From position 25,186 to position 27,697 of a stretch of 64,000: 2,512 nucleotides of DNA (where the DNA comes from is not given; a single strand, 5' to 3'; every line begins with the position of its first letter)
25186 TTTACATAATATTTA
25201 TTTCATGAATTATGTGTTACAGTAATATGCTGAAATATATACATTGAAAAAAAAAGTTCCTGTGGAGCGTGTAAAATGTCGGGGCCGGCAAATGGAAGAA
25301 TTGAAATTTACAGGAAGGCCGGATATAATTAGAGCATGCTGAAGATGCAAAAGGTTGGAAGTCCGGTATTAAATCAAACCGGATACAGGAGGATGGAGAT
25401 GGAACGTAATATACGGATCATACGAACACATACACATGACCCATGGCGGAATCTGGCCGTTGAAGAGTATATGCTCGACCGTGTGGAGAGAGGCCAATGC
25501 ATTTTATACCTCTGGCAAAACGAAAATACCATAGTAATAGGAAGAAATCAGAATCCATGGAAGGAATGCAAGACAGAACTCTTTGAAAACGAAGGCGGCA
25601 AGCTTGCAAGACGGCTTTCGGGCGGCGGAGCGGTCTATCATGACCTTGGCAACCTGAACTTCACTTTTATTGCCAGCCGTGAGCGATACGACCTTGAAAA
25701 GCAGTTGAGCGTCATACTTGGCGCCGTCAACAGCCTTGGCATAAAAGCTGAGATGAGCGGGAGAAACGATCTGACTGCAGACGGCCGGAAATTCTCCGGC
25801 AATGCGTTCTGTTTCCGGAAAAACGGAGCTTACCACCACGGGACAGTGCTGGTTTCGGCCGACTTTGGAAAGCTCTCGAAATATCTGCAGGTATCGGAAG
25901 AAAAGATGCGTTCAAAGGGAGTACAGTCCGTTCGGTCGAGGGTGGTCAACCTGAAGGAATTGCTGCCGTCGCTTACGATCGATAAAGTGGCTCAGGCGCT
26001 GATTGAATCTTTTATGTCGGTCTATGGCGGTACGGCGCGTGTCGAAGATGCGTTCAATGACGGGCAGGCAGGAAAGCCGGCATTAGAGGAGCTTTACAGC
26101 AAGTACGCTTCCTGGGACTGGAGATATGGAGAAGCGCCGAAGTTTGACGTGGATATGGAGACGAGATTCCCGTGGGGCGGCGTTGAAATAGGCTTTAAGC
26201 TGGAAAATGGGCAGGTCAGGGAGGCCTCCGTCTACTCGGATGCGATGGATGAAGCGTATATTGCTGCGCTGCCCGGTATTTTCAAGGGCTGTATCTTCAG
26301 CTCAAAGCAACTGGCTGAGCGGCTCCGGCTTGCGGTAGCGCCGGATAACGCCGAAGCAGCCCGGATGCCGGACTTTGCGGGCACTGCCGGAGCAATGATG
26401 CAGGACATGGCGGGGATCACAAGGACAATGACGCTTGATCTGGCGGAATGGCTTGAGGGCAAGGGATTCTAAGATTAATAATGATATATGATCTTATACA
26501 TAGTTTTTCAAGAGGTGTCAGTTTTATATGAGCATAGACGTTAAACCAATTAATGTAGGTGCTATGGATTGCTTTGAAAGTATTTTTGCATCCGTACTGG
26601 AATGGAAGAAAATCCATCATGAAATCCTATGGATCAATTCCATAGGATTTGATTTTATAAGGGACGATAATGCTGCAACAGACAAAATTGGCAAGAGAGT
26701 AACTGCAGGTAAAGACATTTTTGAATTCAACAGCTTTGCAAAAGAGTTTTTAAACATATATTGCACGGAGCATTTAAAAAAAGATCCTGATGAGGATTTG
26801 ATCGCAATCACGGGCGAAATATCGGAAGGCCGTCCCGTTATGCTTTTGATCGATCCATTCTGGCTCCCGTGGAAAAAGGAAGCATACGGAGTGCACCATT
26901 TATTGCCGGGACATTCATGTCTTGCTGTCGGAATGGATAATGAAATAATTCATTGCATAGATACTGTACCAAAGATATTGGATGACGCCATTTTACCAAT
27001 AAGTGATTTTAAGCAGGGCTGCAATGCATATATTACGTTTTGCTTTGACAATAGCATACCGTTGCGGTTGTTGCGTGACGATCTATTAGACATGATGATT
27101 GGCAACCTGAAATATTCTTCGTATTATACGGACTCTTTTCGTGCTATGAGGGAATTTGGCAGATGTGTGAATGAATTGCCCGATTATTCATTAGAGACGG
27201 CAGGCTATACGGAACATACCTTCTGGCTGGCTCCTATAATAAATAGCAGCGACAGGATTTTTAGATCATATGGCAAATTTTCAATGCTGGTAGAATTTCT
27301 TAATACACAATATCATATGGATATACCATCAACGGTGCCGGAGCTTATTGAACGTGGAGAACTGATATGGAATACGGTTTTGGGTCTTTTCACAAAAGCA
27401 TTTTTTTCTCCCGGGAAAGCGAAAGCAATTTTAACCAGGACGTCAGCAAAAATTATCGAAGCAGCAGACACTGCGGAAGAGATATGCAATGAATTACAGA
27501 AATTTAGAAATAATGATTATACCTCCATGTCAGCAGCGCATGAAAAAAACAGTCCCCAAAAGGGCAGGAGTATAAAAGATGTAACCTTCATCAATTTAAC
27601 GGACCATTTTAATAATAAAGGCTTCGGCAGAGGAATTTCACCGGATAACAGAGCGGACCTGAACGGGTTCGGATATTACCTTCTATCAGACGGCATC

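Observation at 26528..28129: Free-standing paralogue of the terminal BtrH-like domain at the opposite cluster border, fused to an unknown beta-rich domain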

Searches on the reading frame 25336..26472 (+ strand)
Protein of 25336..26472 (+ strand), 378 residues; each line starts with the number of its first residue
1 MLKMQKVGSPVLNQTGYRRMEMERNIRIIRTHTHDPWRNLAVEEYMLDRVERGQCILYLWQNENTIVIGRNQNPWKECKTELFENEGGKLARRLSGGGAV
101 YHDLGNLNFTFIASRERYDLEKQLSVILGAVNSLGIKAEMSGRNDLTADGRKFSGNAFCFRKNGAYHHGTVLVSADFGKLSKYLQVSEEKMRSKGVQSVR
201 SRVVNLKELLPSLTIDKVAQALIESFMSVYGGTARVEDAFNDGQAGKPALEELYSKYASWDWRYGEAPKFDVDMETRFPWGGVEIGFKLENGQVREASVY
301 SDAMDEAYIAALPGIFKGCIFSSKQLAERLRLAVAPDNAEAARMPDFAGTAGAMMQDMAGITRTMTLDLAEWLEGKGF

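Call 3: search_protein_families(library=pfam, proteins=[window:25336-26469:+], max_evalue=0.01)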
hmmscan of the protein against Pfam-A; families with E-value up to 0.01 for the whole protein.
window:25336-26469:+ (378 aa): 3 families
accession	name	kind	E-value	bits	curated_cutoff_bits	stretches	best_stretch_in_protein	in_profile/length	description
PF21948.1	LplA-B_cat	-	2.1e-66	224.2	27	1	35-226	1-199/200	Lipoyl protein ligase A/B catalytic domain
PF10437.14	Lip_prot_lig_C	-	4e-13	49.6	24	1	268-331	2-65/85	Bacterial lipoate protein ligase C-terminus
PF03099.24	BPL_LplA_LipB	-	8.9e-06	26.1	21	1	72-176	10-133/133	Biotin/lipoate A/B protein ligase family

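Call 73: find_encoding_contigs(protein=window:25336-26472:+, flank=10000, max_places=8)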
Protein window:25336-26472:+ (378 aa): no gene with exactly this product is on record in the collection.

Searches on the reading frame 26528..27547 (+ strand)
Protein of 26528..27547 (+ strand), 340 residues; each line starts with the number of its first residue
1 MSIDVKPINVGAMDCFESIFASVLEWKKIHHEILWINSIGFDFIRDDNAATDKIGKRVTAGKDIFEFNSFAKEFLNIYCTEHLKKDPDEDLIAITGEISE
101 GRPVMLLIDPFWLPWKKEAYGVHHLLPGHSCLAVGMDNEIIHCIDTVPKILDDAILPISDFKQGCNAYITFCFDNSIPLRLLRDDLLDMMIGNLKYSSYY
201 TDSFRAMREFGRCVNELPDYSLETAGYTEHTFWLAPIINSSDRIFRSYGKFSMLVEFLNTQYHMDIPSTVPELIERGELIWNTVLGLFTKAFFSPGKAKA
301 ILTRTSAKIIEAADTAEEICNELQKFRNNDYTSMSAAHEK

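Call 98: search_solved_structures(query=A4, max_evalue=10, show_alignments=5)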
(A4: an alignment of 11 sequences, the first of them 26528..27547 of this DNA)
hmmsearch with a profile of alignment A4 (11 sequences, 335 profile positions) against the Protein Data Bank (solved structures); distinct sequences matched with E-value up to 10: 16.
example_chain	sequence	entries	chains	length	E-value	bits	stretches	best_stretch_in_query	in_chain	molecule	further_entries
8qad_A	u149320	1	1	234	0.00022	23.6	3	250-325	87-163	sc-apCC-6-LLIA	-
8a3k_UNK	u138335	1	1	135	0.0032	19.8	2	230-319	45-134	sc-apCC-4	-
8gs1_B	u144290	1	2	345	0.012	17.9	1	66-158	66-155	Azi29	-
7wuw_C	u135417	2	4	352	0.013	17.8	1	66-158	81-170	AziU3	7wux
5xe8_A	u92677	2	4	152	0.023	17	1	11-36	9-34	Putative ABC transporter, ATP-binding protein ComA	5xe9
3k8u_A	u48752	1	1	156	0.025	16.9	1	11-36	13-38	Putative ABC transporter, ATP-binding protein ComA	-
9r1o_A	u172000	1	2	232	0.029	16.7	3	234-318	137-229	sc-apCC-6-DPH-NR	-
3erv_A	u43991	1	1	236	0.072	15.4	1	90-162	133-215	putative C39-like peptidase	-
6yxq_A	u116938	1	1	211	0.14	14.4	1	201-270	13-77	Activating signal cointegrator 1 complex subunit 3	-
9r1m_A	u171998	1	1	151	0.18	14.1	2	230-319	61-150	sc-apCC-4-LMF-1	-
8hf6_A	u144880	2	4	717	0.21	13.8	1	123-168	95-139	Competence factor transporting ATP-binding protein/permease ComA | Transport/processing ATP-binding protein ComA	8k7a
8hf4_A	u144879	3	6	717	0.21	13.8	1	123-168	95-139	Transport/processing ATP-binding protein ComA | Competence factor transporting ATP-binding protein/permease ComA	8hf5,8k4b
8hf7_A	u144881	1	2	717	0.21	13.8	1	123-168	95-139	Competence factor transporting ATP-binding protein/permease ComA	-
9r1j_A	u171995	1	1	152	0.26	13.6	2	229-319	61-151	sc-apCC-4-NR-1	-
9r1n_A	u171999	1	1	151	0.5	12.6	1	230-319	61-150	sc-apCC-4-DPH-2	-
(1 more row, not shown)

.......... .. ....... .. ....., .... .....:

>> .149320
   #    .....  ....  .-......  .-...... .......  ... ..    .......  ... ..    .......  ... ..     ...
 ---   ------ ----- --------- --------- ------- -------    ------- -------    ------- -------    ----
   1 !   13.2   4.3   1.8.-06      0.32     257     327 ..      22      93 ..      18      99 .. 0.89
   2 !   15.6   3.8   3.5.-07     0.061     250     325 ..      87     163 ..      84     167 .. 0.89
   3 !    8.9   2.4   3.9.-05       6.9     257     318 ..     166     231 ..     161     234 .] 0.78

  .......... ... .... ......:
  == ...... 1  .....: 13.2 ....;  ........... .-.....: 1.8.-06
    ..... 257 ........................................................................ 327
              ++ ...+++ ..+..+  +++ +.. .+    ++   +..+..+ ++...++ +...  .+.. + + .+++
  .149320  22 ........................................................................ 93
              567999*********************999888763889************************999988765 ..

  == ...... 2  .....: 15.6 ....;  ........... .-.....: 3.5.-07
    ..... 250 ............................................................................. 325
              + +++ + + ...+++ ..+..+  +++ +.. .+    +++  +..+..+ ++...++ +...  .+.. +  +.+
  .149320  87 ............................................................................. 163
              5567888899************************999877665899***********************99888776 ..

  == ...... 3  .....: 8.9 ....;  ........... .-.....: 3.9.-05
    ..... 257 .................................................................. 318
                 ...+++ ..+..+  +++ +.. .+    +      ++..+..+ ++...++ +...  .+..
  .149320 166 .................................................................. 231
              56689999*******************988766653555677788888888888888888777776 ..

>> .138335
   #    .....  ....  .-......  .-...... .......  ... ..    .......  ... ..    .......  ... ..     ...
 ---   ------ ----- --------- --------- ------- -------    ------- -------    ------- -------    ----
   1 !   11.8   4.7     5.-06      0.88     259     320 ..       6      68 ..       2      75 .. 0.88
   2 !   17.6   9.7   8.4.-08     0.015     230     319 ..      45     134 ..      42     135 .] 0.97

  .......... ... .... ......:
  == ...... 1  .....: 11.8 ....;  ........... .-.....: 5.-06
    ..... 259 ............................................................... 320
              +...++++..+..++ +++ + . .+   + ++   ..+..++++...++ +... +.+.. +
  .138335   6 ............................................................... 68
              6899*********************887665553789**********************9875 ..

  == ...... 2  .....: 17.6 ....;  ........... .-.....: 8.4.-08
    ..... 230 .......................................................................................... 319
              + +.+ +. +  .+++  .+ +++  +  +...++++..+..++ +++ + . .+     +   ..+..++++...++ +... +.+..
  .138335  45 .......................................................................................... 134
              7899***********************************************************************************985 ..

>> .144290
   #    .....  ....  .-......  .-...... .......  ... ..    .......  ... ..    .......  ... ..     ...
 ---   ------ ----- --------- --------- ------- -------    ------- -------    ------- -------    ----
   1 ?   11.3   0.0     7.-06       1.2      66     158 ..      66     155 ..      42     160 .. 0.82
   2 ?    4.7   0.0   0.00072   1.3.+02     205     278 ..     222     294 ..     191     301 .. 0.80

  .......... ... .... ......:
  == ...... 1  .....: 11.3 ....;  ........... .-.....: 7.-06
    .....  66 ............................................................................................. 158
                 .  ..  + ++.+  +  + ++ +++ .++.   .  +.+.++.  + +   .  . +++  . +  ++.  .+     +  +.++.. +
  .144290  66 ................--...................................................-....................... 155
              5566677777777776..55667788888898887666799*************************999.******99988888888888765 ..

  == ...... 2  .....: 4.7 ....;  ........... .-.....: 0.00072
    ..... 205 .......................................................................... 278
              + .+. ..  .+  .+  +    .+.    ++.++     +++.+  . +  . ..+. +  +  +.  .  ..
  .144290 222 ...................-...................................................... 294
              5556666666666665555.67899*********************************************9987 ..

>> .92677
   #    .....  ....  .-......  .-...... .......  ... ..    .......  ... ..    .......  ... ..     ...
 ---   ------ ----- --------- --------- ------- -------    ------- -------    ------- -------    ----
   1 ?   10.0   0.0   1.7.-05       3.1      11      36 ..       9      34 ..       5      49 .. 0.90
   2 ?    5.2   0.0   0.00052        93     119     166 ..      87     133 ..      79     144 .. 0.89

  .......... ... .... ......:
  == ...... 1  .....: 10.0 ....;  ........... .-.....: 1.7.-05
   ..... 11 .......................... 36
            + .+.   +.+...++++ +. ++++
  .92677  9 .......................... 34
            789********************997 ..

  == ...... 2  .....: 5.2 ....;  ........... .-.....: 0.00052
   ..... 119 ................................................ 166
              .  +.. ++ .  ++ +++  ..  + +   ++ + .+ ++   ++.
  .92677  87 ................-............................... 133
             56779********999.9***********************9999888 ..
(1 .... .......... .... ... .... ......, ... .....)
